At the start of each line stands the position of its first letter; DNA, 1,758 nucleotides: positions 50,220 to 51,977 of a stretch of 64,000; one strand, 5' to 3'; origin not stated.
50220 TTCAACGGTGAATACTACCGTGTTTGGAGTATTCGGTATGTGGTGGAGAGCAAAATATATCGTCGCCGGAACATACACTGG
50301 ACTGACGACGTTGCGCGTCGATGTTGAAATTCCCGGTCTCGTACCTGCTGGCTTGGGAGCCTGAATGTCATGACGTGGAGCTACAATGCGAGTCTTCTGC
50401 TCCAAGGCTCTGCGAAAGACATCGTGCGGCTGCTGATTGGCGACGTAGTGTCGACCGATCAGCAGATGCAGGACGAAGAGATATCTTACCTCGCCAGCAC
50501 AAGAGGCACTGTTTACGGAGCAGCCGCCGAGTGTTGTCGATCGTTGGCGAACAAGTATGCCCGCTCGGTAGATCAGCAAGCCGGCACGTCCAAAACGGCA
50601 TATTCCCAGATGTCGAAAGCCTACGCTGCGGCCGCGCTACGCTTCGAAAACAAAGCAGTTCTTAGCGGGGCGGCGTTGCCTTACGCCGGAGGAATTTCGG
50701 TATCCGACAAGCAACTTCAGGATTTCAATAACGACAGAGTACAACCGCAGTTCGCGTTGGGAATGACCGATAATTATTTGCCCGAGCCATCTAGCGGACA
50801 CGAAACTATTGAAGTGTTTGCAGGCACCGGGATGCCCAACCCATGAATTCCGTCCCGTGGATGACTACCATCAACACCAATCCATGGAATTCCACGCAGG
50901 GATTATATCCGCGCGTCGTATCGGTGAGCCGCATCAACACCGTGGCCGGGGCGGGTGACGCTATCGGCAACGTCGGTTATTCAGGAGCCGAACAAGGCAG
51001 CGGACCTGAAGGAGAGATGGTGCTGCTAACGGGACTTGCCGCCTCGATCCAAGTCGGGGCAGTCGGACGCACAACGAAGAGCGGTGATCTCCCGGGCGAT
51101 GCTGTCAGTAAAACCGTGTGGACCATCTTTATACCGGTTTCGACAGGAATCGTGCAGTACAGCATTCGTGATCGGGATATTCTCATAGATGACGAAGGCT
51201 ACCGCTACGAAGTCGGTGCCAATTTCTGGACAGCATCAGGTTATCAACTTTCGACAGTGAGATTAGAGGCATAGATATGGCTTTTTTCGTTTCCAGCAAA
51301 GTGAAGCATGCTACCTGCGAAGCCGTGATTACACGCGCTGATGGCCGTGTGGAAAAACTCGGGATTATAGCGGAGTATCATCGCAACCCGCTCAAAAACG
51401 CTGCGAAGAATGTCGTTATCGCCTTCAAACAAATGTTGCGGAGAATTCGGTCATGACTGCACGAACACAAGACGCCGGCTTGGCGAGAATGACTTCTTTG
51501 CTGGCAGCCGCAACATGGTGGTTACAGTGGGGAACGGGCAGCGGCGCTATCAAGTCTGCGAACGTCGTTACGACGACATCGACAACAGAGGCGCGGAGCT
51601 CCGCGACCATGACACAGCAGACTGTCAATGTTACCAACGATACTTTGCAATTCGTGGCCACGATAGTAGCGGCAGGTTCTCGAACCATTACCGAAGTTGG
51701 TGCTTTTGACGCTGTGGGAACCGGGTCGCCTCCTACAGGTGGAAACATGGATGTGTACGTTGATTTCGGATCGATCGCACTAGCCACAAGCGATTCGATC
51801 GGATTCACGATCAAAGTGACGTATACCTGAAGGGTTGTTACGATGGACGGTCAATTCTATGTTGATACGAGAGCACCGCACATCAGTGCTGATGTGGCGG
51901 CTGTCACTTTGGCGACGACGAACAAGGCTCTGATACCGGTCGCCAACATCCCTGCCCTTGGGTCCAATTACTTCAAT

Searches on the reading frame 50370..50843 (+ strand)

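Call 5: search_protein_families(library=phrogs, proteins=[window:50370-50843:+], max_evalue=0.01)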
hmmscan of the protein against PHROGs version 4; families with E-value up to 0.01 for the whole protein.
window:50370-50843:+ (158 aa): 1 family
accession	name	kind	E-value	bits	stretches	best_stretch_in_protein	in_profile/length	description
phrog_1732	-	unknown function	3.9e-22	80.4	1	1-134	1-134/152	-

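Call 18: search_protein_families(library=pfam, proteins=[window:50370-50843:+], max_evalue=0.1)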
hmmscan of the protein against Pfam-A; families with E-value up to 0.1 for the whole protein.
window:50370-50843:+ (158 aa): 1 family
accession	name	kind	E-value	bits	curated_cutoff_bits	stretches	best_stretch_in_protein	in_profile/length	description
PF12098.13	DUF3574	-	0.017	15.4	25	1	108-133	14-39/103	Protein of unknown function (DUF3574)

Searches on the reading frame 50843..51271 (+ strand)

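Call 5: search_protein_families(library=phrogs, proteins=[window:50843-51271:+], max_evalue=0.01)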
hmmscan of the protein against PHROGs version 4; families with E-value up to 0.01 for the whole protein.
window:50843-51271:+ (143 aa): 1 family
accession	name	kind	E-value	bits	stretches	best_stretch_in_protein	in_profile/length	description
phrog_14605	-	unknown function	7.6e-09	36.6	1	24-140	107-213/216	-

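Call 18: search_protein_families(library=pfam, proteins=[window:50843-51271:+], max_evalue=0.1)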
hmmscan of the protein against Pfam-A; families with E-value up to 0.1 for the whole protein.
window:50843-51271:+ (143 aa): 0 families

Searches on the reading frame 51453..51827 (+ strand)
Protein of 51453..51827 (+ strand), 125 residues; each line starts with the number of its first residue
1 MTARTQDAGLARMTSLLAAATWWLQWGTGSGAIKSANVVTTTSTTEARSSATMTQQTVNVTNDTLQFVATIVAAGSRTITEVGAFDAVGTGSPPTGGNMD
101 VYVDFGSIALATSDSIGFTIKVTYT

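Call 5: search_protein_families(library=phrogs, proteins=[window:51453-51827:+], max_evalue=0.01)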
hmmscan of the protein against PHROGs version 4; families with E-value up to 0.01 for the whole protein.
window:51453-51827:+ (125 aa): 0 families

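Call 18: search_protein_families(library=pfam, proteins=[window:51453-51827:+], max_evalue=0.1)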
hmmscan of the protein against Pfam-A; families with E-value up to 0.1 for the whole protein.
window:51453-51827:+ (125 aa): 1 family
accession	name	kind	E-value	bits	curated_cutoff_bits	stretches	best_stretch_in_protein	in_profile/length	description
PF23140.1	Gp80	-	0.0003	21.5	27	1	12-105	16-106/128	Podophage GP4 fiber I protein gp80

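Call 32: search_solved_structures(query=window:51453-51827:+, max_evalue=1, show_alignments=1)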
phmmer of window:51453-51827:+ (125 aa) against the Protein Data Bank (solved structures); distinct sequences matched with E-value up to 1: 0.

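Call 101: search_protein_families(library=ncbifam, proteins=[window:51453-51827:+], max_evalue=1)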
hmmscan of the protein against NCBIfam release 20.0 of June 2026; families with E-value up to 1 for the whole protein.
window:51453-51827:+ (125 aa): 0 families

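Call 119: find_related_loci(query=A7, collection=viral_contigs, flank=6000)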
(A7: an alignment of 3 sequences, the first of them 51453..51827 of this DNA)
Query A7 (125 aa) in viral_contigs; peptide patterns used: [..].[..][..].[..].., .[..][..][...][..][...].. (x = any residue, [..] = any of these).
165 stretches matched a pattern; 52 encode a relative of the query (tblastn E <= 1e-3); 52 distinct loci.
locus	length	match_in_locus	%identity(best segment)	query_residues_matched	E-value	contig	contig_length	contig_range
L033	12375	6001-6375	69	1-125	7e-54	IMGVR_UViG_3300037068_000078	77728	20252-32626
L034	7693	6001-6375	75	1-125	1e-53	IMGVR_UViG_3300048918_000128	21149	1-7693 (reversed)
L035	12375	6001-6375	70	1-125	4e-53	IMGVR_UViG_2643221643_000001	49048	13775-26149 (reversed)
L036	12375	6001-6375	70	1-125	6e-53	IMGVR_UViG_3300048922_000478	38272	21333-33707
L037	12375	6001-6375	75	1-125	7e-53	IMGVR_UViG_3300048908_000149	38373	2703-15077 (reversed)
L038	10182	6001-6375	69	1-125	7e-53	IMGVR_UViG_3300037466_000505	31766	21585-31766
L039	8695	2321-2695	70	1-125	5e-51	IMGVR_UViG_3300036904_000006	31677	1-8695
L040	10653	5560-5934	67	1-125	9e-49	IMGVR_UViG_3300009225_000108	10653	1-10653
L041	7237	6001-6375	67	1-125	9e-49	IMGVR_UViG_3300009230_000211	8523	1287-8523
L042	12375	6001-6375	75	1-125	1e-48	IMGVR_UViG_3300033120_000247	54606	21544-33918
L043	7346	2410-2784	71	1-125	9e-47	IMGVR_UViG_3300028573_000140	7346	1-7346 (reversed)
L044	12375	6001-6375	71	1-125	9e-47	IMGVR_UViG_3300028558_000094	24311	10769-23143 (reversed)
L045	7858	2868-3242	69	1-125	2e-46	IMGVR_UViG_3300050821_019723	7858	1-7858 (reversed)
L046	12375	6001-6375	69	1-125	2e-45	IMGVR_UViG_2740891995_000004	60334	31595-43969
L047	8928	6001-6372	73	1-124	3e-44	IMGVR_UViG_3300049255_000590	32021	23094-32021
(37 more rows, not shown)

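Call 120: find_related_loci(query=A7, collection=genome_contigs, flank=6000)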
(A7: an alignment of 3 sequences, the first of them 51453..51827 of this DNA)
Query A7 (125 aa) in genome_contigs; peptide patterns used: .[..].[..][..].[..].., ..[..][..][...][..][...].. (x = any residue, [..] = any of these).
75 stretches matched a pattern; 8 encode a relative of the query (tblastn E <= 1e-3); 8 distinct loci.
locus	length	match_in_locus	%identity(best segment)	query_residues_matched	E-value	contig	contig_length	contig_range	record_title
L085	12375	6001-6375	70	1-125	5e-54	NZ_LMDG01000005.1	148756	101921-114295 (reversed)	Rhizobium sp. Root1220 contig_13, whole genome shotgun sequence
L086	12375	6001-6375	69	1-125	8e-44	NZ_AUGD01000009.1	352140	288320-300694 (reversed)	Bradyrhizobium japonicum in8p8 K408DRAFT_scaffold00009.9_C, whole genome shotgun sequence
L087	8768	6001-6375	62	1-125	1e-40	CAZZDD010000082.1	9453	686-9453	MAG TPA_asm: uncultured Candidatus Peribacteria bacterium isolate SRP329715_co2_201 genome assembly, contig: NODE_12967_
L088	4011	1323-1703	61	1-125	1e-38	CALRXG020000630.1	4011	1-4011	MAG: Bordetella parapertussis isolate JJ-LAS318NC5-148-8-mx-bin626 genome assembly, contig: JJ-ZL8A6-452-C1499, whole ge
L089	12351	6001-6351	46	1-124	2e-29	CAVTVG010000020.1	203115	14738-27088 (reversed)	MAG: uncultured Alphaproteobacteria bacterium isolate MFD09368.bin.1.178 genome assembly, contig: contig_892, whole geno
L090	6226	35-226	72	62-125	7e-27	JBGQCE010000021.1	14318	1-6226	MAG: Bradyrhizobium sp. isolate OBJ2_061818_110_48 k141_1542416_length_14318_cov_15.7441, whole genome shotgun sequence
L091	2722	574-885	41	12-122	3e-15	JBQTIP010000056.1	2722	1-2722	MAG: Actinomycetota bacterium isolate SAR1 c_000000181523, whole genome shotgun sequence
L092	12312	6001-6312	34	12-122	1e-11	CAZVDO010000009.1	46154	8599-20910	MAG TPA_asm: uncultured Anaerolinea sp. isolate SRP237561_co1_326 genome assembly, contig: NODE_1057_length_46154_cov_48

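Call 124: search_protein_families(library=pfam, alignment_id=A8, max_evalue=0.01)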
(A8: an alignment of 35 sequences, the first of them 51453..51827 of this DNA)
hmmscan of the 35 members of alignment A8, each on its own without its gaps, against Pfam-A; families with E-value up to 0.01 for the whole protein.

A. member 1, window:51453-51827:+ (125 aa): 1 family
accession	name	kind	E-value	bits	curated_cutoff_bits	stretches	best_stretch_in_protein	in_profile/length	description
PF23140.1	Gp80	-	0.0003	21.5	27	1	12-105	16-106/128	Podophage GP4 fiber I protein gp80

B. families by the number of members that match (of 35 scanned): 5 families
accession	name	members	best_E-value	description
PF23140.1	Gp80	27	2.3e-07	Podophage GP4 fiber I protein gp80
PF23658.1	PDZ_CPAF_rel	1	0.0025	CPAF-like PDZ domain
PF25728.1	US29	1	0.0041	Cytomegalovirus US29 protein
PF06084.16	Cytomega_TRL10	1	0.0085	Cytomegalovirus TRL10 protein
PF20727.2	Nairovirus_MLD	1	0.0098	Nairovirus, mucin-like domain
